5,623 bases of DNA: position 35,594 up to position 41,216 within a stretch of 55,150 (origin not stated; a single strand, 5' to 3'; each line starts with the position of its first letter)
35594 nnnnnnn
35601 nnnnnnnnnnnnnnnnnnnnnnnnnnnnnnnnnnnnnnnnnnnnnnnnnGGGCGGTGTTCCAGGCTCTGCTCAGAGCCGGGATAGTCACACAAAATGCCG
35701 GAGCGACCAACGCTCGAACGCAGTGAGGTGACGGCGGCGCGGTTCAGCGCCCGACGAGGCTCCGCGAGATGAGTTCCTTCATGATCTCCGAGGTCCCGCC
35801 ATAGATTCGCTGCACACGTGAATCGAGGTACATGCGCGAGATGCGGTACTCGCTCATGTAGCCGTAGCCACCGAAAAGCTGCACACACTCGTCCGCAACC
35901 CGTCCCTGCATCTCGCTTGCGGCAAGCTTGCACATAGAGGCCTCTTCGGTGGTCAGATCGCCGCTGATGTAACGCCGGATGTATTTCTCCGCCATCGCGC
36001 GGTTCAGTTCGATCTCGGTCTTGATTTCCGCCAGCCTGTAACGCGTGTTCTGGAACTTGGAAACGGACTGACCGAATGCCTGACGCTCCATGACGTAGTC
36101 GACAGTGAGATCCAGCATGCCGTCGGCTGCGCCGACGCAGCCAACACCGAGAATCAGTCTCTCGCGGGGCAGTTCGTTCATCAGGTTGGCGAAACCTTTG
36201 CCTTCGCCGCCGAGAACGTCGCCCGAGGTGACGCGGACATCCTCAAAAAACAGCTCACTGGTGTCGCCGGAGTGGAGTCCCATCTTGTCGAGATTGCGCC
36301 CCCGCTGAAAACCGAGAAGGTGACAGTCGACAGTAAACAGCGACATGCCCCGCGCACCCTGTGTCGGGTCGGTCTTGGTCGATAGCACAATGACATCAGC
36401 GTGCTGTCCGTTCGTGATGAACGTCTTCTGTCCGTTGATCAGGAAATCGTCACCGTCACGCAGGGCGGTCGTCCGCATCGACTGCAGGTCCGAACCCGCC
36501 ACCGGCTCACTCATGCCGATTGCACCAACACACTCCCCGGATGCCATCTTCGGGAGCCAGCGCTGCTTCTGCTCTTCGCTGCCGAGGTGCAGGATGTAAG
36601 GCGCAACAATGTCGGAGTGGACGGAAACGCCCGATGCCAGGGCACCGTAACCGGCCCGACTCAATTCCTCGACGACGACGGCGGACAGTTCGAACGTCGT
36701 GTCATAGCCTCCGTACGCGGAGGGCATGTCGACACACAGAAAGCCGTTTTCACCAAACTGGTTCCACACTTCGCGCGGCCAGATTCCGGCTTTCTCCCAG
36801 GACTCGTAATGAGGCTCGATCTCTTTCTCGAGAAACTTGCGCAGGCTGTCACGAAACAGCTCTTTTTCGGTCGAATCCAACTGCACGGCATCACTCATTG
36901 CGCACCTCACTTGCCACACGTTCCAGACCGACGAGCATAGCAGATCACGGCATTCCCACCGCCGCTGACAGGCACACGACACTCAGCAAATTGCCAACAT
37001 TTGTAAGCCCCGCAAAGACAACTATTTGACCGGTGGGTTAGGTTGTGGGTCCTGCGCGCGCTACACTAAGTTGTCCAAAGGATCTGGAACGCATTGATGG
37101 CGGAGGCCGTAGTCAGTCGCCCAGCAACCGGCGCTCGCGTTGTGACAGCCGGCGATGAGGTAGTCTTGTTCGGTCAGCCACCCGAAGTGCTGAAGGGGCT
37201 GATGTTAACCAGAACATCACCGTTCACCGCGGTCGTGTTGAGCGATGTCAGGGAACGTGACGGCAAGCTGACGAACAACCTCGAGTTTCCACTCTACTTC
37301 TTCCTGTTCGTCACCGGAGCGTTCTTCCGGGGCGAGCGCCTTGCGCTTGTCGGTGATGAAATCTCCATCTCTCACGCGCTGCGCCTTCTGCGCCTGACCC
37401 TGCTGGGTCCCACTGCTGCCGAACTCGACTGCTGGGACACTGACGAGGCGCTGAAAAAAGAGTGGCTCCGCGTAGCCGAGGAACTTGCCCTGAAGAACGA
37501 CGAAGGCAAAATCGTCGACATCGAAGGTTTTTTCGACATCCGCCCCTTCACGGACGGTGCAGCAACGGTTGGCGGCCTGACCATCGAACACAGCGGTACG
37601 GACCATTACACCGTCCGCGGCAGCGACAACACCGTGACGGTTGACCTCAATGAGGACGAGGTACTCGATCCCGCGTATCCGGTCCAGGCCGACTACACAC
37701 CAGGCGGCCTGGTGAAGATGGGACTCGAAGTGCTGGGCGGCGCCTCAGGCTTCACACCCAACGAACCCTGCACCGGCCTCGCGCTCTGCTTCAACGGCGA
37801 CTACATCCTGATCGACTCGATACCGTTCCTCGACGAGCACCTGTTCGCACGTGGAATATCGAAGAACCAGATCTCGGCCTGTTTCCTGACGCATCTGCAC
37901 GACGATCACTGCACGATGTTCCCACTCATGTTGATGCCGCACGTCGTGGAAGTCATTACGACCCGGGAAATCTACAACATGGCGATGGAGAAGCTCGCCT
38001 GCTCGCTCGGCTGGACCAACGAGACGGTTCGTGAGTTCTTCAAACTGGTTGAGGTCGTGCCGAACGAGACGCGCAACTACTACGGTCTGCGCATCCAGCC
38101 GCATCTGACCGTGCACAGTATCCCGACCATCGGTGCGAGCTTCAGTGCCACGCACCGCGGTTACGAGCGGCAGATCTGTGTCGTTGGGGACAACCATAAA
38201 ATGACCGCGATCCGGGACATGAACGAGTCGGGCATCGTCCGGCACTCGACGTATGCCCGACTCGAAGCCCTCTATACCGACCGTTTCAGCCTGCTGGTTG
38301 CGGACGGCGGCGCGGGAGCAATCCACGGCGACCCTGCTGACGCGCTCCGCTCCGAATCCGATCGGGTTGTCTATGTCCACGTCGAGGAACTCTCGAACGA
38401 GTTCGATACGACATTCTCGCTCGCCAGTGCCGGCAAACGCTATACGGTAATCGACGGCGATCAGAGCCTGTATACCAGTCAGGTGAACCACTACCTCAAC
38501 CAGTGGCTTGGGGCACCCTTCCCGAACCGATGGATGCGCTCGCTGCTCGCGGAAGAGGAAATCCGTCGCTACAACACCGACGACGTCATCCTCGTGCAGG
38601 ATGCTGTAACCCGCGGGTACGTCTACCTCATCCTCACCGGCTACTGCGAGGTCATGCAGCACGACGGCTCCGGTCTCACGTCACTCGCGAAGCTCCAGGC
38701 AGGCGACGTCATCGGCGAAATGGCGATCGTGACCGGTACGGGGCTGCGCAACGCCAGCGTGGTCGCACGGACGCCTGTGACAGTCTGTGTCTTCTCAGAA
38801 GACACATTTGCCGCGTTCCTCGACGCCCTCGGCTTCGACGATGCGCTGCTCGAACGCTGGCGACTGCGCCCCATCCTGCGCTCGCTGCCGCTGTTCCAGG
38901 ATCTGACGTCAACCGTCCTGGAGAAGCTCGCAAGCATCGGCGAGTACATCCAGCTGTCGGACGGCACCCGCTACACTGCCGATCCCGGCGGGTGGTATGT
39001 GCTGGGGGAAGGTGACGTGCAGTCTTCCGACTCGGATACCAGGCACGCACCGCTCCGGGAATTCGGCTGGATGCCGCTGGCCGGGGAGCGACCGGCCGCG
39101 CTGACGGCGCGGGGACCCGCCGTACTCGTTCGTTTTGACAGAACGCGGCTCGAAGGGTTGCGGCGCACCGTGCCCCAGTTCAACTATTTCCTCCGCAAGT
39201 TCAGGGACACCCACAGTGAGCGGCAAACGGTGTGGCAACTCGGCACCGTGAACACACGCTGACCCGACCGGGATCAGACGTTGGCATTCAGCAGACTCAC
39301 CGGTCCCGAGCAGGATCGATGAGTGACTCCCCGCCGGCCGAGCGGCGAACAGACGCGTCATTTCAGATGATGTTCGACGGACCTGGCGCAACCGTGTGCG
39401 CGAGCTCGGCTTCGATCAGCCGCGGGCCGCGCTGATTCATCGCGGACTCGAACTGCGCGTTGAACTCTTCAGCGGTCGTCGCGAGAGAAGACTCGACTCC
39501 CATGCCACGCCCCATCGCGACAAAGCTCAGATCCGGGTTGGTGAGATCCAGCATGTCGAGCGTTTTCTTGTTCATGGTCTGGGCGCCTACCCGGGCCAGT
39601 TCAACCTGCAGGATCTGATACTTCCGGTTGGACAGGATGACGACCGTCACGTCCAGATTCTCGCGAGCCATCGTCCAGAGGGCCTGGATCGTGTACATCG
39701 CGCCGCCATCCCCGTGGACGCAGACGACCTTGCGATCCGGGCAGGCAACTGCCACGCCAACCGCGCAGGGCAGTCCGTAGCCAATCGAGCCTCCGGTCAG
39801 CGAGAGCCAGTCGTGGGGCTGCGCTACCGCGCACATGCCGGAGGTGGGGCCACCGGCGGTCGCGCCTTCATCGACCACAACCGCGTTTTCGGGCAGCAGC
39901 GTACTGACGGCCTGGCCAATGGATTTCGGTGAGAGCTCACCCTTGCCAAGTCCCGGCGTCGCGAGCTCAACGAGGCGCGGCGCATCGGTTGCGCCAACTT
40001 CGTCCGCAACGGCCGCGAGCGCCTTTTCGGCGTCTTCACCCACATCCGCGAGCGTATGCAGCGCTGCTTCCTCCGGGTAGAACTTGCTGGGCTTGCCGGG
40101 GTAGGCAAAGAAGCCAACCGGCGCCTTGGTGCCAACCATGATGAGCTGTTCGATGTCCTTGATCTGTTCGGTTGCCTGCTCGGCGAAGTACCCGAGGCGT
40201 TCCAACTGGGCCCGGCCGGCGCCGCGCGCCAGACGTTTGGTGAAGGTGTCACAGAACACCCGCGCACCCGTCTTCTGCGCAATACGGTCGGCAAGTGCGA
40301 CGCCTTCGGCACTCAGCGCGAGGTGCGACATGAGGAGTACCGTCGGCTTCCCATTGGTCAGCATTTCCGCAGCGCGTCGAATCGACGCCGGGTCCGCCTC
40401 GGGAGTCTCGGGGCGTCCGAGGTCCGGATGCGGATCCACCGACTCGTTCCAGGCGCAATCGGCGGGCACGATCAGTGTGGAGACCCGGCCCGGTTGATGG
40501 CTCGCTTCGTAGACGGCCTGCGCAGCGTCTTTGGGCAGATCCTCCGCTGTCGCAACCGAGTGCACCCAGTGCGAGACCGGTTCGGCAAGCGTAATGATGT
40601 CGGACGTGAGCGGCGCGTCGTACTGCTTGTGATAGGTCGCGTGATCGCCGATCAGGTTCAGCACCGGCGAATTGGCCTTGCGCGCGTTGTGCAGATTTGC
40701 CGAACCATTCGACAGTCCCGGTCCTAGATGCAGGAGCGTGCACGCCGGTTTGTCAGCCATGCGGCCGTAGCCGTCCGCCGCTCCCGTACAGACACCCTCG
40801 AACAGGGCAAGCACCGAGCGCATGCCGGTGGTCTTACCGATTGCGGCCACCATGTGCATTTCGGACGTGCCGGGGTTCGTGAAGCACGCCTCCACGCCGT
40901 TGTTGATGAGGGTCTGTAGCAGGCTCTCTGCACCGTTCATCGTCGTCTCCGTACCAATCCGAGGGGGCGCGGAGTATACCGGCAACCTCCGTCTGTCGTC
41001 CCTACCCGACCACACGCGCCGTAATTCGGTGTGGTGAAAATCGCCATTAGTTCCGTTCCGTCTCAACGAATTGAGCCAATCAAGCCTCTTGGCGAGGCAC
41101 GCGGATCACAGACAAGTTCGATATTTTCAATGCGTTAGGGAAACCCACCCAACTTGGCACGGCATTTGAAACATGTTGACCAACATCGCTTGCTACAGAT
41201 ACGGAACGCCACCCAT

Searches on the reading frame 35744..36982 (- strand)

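Call 68: search_protein_families(library=pfam, proteins=[window:35744-36982:-], max_evalue=0.0001)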
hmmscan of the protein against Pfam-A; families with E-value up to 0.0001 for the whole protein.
window:35744-36982:- (412 aa): 4 families
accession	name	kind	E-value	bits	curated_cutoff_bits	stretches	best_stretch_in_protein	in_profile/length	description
PF00441.29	Acyl-CoA_dh_1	-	6.5e-44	150.1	22.4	1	261-409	1-149/150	Acyl-CoA dehydrogenase, C-terminal domain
PF02771.21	Acyl-CoA_dh_N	-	1.7e-36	125.5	22.9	1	38-150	2-113/113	Acyl-CoA dehydrogenase, N-terminal domain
PF02770.24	Acyl-CoA_dh_M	-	6.2e-24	84.4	33.3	1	154-249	1-97/97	Acyl-CoA dehydrogenase, middle domain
PF08028.16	Acyl-CoA_dh_2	-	3.6e-13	50.4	22.7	1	278-397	3-132/134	Acyl-CoA dehydrogenase, C-terminal domain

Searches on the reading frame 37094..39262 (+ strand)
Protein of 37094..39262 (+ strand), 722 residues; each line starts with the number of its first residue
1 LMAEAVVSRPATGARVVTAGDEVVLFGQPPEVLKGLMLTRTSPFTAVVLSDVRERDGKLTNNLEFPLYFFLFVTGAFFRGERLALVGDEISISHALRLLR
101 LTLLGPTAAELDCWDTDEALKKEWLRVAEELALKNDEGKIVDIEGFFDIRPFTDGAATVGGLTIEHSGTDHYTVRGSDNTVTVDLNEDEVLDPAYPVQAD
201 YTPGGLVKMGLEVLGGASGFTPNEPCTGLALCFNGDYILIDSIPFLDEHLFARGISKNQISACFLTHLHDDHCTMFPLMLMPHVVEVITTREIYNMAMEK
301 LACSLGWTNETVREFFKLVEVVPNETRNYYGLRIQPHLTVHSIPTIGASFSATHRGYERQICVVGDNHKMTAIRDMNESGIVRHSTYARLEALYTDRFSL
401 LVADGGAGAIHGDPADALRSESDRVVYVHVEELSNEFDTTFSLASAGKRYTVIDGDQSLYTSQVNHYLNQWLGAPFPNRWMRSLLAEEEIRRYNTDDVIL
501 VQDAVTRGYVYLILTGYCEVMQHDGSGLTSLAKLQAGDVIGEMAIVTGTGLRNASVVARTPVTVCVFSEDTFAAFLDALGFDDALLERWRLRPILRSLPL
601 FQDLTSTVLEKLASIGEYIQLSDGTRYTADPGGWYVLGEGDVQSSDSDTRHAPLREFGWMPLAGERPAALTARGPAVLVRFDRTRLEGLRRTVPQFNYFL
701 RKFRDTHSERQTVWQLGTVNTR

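Call 68: search_protein_families(library=pfam, proteins=[window:37094-39262:+], max_evalue=0.0001)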
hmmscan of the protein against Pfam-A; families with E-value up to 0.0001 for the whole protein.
window:37094-39262:+ (722 aa): 1 family
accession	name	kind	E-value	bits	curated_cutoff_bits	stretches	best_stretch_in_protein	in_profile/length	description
PF00027.35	cNMP_binding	-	1.3e-18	67.1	27.5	1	491-577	2-87/89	Cyclic nucleotide-binding domain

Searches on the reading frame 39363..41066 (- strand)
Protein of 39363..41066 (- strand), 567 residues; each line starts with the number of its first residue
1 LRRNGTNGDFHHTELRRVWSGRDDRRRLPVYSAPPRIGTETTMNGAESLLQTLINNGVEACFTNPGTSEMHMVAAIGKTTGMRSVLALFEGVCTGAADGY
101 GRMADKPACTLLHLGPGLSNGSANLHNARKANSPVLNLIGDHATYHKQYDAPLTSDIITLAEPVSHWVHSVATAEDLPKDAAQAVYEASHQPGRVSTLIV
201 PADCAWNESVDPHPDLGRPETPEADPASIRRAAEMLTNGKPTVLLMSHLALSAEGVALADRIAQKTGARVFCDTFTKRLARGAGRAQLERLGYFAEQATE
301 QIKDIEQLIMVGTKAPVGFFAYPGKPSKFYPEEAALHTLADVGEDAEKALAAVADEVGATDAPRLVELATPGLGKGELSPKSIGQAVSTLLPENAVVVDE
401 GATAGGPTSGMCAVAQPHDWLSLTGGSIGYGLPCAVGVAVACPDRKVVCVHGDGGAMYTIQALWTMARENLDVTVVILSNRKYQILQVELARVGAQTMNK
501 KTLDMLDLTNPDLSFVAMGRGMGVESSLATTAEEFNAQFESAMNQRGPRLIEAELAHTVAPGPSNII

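Call 68: search_protein_families(library=pfam, proteins=[window:39363-41066:-], max_evalue=0.0001)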
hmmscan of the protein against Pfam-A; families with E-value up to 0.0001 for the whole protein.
window:39363-41066:- (567 aa): 2 families
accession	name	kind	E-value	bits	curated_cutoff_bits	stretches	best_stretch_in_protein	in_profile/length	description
PF02775.26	TPP_enzyme_C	-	9.5e-29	100.6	21.9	1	413-552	14-150/151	Thiamine pyrophosphate enzyme, C-terminal TPP binding domain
PF02776.23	TPP_enzyme_N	-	1.2e-27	96.5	26.8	1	43-148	1-106/119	Thiamine pyrophosphate enzyme, N-terminal TPP binding domain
